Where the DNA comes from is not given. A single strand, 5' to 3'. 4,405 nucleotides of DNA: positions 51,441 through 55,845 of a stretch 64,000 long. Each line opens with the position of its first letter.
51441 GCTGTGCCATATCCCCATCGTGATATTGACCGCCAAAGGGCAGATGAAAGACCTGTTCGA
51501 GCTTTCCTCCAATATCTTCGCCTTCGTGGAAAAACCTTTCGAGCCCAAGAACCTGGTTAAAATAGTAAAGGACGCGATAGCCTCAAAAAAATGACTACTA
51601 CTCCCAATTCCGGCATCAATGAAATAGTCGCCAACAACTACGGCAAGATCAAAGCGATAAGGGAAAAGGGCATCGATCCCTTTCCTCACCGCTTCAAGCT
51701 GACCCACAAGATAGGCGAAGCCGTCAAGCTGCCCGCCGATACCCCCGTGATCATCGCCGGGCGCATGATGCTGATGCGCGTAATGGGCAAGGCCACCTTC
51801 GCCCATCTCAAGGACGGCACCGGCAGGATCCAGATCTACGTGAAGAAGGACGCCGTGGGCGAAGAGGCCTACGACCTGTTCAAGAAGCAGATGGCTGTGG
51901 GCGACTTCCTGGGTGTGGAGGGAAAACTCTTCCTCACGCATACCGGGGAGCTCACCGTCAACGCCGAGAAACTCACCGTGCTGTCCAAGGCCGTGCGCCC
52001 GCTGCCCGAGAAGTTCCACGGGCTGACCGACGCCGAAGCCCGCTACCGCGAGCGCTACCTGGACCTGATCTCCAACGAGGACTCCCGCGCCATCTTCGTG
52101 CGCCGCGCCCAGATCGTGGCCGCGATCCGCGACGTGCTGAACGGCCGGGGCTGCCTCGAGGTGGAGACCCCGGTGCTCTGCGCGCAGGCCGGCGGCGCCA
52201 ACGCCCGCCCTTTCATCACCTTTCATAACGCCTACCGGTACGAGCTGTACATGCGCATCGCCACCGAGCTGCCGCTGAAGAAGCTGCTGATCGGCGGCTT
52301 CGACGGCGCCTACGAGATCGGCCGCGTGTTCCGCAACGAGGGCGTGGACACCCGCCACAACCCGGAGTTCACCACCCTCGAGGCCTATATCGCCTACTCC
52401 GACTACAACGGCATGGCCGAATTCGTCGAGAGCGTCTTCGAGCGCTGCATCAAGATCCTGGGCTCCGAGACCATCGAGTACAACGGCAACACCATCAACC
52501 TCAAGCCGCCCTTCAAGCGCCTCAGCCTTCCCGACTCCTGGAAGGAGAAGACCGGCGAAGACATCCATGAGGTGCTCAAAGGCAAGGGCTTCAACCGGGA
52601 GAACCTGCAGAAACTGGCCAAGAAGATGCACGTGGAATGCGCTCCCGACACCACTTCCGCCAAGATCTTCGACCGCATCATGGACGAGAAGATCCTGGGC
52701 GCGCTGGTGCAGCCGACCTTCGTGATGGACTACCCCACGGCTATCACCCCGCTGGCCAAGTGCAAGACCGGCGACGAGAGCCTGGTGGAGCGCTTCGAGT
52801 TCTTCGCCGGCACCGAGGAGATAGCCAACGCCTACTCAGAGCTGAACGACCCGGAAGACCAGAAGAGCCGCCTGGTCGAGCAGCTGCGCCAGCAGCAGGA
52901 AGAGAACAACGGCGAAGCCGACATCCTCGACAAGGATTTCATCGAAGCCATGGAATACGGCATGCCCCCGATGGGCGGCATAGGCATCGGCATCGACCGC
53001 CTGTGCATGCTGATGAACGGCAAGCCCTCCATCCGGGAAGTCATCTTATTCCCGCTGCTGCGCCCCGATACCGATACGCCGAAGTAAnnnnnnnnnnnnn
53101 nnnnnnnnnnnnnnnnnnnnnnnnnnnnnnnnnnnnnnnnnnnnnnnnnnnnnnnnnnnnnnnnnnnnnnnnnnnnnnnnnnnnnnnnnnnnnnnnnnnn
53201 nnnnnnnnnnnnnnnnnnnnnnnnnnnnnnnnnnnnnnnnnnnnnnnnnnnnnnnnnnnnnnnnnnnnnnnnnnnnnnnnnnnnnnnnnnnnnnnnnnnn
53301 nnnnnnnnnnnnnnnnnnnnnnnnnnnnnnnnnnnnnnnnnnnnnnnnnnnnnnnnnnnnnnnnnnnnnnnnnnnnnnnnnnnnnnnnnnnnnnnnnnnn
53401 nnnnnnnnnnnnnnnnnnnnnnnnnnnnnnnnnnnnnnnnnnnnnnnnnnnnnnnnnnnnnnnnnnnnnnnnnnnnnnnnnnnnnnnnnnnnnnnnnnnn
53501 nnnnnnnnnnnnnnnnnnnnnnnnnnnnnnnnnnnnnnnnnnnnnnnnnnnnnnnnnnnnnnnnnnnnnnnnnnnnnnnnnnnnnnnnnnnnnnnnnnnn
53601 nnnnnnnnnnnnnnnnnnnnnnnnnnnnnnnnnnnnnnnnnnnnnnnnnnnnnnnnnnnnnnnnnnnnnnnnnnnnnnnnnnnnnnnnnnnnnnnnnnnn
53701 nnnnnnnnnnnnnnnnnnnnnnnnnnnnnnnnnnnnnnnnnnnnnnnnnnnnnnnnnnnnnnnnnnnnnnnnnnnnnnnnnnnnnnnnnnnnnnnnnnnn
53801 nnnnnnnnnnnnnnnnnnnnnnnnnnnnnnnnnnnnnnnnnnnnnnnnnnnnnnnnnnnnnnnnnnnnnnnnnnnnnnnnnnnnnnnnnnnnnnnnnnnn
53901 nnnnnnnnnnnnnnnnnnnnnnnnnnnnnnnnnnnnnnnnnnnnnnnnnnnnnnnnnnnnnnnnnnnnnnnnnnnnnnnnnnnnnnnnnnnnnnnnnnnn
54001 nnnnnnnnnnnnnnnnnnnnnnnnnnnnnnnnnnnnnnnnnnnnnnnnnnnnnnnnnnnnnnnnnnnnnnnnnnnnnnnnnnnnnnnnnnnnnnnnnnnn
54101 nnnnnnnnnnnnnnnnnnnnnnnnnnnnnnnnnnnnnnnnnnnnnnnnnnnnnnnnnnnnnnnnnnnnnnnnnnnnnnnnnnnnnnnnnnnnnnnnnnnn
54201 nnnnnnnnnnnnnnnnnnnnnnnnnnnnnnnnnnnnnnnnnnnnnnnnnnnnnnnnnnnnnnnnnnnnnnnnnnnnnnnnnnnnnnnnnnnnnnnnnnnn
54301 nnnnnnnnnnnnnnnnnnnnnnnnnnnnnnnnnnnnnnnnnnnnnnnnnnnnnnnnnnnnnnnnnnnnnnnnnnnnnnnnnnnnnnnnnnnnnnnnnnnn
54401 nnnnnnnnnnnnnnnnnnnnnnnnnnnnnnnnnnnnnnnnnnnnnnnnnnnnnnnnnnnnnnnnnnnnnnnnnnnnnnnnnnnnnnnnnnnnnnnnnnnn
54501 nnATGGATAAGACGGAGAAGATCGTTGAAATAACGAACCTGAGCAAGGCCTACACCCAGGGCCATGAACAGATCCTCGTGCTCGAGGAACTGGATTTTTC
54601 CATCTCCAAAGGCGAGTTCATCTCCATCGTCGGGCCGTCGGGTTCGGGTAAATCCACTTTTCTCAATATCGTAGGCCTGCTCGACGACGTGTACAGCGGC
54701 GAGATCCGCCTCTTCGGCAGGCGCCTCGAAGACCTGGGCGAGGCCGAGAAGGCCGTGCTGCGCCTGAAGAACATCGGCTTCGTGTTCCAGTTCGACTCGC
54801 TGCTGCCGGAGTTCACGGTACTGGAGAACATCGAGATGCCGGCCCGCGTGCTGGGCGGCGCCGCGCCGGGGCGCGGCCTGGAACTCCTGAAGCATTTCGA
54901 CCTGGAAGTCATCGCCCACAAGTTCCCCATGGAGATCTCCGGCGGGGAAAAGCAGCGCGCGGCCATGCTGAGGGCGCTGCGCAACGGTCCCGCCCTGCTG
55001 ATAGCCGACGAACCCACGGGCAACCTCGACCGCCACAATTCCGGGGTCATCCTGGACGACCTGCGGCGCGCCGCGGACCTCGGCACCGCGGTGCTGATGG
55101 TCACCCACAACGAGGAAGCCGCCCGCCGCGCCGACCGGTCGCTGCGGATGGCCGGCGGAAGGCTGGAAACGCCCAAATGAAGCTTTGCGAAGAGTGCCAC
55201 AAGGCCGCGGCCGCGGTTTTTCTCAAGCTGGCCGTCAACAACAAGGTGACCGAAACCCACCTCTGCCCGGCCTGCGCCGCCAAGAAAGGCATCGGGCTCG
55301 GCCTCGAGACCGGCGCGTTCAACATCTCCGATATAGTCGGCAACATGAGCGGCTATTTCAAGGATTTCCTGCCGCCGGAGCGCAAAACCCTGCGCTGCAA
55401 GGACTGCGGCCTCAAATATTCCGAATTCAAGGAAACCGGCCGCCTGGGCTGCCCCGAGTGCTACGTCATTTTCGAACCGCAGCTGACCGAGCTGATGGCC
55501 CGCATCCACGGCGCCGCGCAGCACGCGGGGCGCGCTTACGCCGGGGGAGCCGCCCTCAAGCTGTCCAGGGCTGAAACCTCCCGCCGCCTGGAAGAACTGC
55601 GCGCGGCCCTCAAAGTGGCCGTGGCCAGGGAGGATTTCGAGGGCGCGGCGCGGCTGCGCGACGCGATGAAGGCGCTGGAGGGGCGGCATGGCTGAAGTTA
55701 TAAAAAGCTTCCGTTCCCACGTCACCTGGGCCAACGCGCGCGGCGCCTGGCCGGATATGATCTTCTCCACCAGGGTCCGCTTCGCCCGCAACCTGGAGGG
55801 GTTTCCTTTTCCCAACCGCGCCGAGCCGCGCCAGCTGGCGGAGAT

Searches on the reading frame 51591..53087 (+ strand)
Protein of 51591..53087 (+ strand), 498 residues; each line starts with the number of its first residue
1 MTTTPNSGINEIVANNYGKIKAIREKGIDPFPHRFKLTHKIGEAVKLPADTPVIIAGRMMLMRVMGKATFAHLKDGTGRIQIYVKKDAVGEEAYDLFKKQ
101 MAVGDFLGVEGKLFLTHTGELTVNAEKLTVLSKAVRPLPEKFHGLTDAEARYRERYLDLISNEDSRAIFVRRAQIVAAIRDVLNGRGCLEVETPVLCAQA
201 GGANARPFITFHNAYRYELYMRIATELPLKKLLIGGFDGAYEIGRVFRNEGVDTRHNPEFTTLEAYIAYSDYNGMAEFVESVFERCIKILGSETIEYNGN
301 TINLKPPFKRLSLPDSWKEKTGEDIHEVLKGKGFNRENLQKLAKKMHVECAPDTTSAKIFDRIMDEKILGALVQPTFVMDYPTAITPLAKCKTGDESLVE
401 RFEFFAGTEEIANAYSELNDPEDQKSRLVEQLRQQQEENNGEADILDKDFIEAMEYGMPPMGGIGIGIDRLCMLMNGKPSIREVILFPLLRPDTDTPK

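Call 32: search_protein_families(library=pfam, proteins=[window:51591-53087:+], max_evalue=0.0001)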
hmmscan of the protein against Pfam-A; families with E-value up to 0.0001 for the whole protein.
window:51591-53087:+ (498 aa): 3 families
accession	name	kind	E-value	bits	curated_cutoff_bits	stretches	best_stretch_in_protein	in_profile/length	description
PF00152.25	tRNA-synt_2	-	2.4e-78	263.8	25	1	148-489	2-306/308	tRNA synthetases class II (D, K and N)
PF01336.31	tRNA_anti-codon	-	3.6e-16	59.3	27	1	53-131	1-75/75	OB-fold nucleic acid binding domain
PF01409.25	tRNA-synt_2d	-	6.2e-06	26.3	19.8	0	243-272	108-137/246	tRNA synthetases class II core domain (F)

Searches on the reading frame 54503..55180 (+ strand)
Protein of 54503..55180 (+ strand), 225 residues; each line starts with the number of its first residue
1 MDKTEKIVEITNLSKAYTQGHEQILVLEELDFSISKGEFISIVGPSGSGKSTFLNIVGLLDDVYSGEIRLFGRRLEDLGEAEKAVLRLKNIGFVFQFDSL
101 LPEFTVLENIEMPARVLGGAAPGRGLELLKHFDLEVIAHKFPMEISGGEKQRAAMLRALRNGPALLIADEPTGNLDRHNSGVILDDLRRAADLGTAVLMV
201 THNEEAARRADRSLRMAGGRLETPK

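Call 76: search_protein_families(library=pfam, proteins=[window:54503-55180:+], max_evalue=0.0001)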
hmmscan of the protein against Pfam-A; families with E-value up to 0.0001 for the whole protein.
window:54503-55180:+ (225 aa): 2 families
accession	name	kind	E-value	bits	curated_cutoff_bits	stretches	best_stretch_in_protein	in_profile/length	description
PF00005.33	ABC_tran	-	7.9e-28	98.2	25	1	27-172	1-136/137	ABC transporter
PF02463.25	SMC_N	-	2.2e-05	24.4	40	0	144-216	136-211/220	RecF/RecN/SMC N terminal domain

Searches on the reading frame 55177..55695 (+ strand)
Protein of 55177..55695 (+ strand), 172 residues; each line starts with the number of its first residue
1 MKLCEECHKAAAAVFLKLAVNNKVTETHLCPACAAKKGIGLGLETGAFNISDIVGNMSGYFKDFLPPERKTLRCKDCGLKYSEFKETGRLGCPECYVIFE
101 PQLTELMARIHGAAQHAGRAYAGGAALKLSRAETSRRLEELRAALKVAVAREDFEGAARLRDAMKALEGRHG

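Call 76: search_protein_families(library=pfam, proteins=[window:55177-55695:+], max_evalue=0.0001)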
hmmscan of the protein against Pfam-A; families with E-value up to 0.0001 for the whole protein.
window:55177-55695:+ (172 aa): 1 family
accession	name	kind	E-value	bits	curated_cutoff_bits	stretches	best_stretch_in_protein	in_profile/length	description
PF02151.25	UVR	-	3.7e-07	30.1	21.5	1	136-168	2-34/36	UvrB/uvrC motif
